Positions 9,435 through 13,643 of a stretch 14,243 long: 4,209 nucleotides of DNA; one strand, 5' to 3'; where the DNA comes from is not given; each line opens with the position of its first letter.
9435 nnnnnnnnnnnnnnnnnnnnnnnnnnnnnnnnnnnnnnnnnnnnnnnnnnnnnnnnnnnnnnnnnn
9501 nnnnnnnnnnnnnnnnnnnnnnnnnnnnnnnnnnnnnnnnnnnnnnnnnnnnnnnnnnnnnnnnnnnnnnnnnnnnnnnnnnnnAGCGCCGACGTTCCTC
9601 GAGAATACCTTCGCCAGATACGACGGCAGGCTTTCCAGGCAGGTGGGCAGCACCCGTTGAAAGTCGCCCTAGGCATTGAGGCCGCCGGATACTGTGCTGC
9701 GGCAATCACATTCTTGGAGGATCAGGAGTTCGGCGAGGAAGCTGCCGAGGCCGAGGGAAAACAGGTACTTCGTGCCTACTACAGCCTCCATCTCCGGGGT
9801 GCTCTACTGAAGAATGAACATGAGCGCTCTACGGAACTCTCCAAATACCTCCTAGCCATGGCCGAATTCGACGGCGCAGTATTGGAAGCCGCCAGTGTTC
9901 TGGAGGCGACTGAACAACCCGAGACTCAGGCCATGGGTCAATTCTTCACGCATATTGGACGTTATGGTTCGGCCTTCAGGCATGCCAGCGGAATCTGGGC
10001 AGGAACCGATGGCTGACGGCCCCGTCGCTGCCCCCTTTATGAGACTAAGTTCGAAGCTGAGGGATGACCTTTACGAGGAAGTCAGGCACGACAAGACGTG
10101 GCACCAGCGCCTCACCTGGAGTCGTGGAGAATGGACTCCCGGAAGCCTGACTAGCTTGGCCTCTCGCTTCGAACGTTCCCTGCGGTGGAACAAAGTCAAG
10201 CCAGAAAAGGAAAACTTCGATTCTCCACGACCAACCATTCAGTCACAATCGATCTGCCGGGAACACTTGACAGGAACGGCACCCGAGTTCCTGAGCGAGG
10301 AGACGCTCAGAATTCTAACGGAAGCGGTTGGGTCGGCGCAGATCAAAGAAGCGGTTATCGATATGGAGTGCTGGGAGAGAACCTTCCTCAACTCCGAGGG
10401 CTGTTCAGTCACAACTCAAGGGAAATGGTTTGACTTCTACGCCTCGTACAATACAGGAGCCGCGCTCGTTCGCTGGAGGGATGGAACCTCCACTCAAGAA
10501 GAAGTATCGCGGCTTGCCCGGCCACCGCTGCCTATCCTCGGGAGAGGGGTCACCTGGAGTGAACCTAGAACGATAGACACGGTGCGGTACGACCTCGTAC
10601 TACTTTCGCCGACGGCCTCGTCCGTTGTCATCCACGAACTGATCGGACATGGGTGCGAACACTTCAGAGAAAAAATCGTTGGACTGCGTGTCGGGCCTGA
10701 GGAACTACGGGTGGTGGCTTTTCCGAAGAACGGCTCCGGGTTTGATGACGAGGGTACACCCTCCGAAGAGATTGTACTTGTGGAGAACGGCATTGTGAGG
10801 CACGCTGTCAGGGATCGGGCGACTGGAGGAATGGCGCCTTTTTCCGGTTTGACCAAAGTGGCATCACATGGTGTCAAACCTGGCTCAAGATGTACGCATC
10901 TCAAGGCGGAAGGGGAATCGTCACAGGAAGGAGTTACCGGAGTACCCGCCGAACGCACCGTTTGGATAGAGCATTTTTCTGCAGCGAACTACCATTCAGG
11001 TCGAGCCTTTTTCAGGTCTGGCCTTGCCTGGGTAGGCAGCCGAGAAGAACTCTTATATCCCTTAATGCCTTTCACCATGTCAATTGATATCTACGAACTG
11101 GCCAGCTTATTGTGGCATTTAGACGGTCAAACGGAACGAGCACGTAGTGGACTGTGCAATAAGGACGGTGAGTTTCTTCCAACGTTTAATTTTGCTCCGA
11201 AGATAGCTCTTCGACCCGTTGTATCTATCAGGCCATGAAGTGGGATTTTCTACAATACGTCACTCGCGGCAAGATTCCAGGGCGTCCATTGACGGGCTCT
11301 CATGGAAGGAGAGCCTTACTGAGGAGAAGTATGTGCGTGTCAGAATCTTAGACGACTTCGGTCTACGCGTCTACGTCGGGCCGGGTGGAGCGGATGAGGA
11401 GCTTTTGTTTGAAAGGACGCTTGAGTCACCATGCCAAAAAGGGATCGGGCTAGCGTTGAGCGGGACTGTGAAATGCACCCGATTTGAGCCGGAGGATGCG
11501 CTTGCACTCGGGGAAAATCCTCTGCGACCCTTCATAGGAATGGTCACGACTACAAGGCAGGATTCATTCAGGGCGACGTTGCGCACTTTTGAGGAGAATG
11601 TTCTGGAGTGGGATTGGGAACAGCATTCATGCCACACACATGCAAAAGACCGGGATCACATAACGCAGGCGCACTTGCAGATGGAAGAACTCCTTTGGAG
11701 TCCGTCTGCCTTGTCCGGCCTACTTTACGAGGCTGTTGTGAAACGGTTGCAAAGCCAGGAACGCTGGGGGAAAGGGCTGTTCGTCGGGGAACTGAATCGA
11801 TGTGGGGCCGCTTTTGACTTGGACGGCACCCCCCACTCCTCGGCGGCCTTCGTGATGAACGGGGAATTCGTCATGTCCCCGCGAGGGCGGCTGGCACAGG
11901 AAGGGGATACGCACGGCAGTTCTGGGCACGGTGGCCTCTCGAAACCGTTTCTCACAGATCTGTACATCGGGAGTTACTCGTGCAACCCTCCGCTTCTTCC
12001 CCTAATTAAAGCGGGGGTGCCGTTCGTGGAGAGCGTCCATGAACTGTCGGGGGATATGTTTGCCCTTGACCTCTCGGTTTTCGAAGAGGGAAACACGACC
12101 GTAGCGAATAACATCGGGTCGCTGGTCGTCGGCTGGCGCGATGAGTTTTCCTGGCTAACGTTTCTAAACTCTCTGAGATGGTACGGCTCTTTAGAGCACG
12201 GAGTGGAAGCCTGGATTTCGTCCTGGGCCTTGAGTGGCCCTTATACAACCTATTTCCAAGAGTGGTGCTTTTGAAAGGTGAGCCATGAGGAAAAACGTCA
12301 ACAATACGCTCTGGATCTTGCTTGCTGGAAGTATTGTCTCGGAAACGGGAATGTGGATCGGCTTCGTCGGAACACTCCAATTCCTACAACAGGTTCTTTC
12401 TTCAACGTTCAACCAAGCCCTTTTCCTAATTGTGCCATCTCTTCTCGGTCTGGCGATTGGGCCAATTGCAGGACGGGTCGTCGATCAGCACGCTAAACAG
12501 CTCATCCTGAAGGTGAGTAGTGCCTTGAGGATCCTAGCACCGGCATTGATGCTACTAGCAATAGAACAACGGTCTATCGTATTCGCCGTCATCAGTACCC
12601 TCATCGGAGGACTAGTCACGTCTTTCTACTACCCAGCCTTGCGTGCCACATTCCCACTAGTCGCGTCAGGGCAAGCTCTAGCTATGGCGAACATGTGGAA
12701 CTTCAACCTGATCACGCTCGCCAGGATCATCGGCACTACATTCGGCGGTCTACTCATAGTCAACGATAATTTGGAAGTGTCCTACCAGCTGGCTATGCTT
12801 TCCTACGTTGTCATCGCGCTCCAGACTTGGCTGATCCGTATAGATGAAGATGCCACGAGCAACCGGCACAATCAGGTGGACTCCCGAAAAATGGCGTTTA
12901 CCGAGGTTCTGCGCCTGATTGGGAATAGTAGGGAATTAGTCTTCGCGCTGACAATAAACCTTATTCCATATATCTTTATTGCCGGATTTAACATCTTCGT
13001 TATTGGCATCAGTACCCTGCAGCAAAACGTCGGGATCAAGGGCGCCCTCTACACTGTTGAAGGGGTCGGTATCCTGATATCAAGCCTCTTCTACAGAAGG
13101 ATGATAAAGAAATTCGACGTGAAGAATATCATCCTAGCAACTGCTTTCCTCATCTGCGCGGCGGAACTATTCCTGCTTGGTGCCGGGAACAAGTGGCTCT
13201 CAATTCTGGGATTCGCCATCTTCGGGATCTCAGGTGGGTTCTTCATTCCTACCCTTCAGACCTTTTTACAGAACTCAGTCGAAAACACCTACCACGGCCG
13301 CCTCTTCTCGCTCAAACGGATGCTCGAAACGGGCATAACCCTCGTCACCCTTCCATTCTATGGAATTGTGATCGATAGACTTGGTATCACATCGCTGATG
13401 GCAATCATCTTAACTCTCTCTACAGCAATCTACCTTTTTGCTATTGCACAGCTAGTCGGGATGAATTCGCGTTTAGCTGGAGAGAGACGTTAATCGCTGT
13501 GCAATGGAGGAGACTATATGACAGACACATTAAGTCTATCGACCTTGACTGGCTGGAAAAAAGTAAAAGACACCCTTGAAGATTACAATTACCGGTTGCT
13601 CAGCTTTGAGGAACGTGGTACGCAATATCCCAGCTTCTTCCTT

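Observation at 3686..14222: Candidate uncharacterised RiPP pathway: SPASM rSAM + PqqD-like RRE + B12-rSAM + carbamoyltransferase + TldD/TldE pair + MFS exporter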

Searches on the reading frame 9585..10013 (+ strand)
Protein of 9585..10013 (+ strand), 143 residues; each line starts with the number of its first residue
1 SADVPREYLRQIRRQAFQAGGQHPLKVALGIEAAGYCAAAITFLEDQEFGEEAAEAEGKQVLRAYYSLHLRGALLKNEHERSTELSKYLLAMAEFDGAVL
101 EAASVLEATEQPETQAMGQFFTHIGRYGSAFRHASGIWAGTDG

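Call 66: search_protein_families(library=pfam, proteins=[window:9585-10013:+], max_evalue=1)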
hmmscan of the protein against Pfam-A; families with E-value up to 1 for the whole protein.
seq(143 aa): 0 families

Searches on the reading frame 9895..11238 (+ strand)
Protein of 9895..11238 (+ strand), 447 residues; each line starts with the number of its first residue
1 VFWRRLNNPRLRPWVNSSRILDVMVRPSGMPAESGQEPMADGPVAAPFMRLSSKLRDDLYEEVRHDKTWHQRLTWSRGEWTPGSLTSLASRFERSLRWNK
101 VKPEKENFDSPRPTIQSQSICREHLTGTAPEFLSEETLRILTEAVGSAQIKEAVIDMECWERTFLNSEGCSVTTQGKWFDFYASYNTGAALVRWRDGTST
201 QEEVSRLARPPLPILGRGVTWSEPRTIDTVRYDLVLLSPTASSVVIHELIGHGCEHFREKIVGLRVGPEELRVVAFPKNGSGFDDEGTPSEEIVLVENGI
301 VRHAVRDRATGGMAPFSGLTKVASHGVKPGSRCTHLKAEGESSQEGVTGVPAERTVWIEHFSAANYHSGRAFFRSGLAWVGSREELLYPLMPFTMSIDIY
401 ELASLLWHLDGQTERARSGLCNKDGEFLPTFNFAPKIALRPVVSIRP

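Call 3: search_protein_families(library=pfam, proteins=[window:9895-11238:+], max_evalue=0.01)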
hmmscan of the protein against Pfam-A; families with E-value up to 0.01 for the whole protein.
window:9895-11238:+ (447 aa): 1 family
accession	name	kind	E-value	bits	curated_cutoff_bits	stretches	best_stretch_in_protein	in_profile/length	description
PF19289.4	PmbA_TldD_3rd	-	4.1e-08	33.1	22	1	235-402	6-189/220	PmbA/TldA metallopeptidase C-terminal domain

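Call 5: search_protein_families(library=ncbifam, proteins=[window:9895-11238:+], max_evalue=0.01)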
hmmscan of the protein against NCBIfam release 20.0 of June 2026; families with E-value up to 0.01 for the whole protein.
window:9895-11238:+ (447 aa): 2 families
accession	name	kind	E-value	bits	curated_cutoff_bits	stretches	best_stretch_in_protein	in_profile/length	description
NF040952.1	Arch_mtprotase_TldD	equivalog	8.8e-05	21.4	635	1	235-309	218-305/443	zinc metalloprotease TldD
NF008006.0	PRK10735.1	equivalog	0.0093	14.5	513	0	280-334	307-364/481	metalloprotease TldD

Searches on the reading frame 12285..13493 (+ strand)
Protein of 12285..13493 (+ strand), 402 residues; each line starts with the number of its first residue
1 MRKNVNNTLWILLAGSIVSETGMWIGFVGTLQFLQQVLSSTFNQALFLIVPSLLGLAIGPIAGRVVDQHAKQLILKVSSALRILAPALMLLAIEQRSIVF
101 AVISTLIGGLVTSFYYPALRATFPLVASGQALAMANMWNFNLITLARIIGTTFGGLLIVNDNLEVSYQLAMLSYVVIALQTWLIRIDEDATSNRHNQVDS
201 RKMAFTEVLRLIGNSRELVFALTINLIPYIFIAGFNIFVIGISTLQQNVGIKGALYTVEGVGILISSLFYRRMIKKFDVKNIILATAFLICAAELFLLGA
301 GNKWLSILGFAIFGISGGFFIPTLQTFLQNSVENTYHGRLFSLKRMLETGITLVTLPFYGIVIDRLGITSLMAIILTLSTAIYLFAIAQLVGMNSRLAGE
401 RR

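Call 4: search_protein_families(library=pfam, proteins=[window:12285-13493:+], max_evalue=0.01)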
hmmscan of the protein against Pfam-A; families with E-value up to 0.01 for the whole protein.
window:12285-13493:+ (402 aa): 3 families
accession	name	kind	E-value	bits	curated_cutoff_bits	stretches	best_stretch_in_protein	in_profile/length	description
PF07690.21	MFS_1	-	1.5e-18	67.3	33.4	1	15-343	4-334/347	Major Facilitator Superfamily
PF05977.19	MFS_3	-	1.7e-13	50.4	27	1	2-396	8-394/524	Transmembrane secretion effector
PF13347.12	MFS_2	-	0.00063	18.8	27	1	6-123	223-339/427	MFS/sugar transport protein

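Call 5: search_protein_families(library=ncbifam, proteins=[window:12285-13493:+], max_evalue=0.01)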
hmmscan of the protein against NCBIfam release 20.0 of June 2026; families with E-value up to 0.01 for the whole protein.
window:12285-13493:+ (402 aa): 6 families
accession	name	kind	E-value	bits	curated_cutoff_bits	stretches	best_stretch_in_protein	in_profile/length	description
TIGR00900.1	2A0121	subfamily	3.4e-23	82.6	319.6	1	10-367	2-364/364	H+ Antiporter protein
NF006386.0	PRK08633.1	equivalog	2.6e-13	48.6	1221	1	39-388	48-408/1147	acyl-[ACP]--phospholipid O-acyltransferase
TIGR00880.1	2_A_01_02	superfamily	1.2e-08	35.2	131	2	47-180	3-134/141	multidrug resistance protein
NF000245.1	macrolide_MefA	exception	2.6e-07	30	675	1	10-388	12-397/405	macrolide efflux MFS transporter Mef(A)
NF000051.1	macrolide_MefB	exception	0.00013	21.1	800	1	41-369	43-375/409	macrolide efflux MFS transporter Mef(B)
NF005291.0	PRK06814.1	equivalog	0.00042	18.3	1349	0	43-382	57-411/1140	acyl-[ACP]--phospholipid O-acyltransferase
